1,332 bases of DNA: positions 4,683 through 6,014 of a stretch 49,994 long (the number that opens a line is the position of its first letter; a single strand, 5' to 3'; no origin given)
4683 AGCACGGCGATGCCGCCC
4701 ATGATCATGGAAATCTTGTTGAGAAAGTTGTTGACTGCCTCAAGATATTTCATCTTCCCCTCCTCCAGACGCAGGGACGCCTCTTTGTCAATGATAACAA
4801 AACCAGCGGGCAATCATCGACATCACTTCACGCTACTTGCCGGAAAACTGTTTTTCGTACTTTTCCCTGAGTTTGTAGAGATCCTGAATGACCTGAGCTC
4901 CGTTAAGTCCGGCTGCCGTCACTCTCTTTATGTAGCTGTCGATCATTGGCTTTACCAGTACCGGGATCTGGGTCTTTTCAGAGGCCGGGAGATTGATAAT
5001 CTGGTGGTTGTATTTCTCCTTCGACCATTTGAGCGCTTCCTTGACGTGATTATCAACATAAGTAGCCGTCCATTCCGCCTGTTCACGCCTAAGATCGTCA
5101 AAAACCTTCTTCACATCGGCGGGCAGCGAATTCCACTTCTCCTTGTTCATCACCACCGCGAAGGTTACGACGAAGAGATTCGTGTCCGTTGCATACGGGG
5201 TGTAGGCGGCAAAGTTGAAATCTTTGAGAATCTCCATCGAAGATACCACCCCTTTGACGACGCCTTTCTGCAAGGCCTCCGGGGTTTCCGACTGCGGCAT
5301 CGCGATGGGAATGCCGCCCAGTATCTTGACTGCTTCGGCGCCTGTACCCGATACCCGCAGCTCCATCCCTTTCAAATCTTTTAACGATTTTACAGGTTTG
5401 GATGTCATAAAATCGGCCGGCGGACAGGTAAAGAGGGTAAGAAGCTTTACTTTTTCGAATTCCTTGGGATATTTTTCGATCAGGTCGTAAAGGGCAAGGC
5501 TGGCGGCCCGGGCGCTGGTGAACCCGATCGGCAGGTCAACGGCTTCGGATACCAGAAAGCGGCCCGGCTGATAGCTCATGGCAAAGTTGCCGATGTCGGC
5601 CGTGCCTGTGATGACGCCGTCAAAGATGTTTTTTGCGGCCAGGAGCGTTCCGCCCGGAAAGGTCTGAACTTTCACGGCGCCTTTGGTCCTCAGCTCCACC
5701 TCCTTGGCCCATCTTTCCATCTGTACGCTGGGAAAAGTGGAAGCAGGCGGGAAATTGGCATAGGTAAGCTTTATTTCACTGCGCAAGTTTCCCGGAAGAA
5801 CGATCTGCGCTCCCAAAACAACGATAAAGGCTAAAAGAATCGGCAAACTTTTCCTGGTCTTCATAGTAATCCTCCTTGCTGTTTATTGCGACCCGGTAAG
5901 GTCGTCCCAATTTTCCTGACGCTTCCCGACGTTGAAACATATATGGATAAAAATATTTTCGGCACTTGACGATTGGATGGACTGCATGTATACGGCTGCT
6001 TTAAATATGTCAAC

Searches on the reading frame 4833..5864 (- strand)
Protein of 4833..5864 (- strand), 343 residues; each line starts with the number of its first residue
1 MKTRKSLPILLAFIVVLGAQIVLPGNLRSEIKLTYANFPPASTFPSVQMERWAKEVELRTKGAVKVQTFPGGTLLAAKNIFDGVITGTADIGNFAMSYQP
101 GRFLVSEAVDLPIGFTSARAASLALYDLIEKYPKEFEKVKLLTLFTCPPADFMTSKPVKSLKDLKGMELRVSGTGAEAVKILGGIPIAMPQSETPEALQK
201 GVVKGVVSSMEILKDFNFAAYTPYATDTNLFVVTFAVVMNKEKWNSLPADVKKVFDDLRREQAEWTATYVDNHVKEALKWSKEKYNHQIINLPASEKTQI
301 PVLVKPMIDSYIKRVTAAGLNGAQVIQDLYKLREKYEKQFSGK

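Call 77: search_protein_families(library=pfam, proteins=[window:4833-5864:-], max_evalue=0.00001)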
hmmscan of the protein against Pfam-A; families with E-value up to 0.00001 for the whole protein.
window:4833-5864:- (343 aa): 1 family
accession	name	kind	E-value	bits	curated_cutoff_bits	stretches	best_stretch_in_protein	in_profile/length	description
PF03480.18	DctP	-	4.6e-44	151.3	23.4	1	48-312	14-284/286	Bacterial extracellular solute-binding protein, family 7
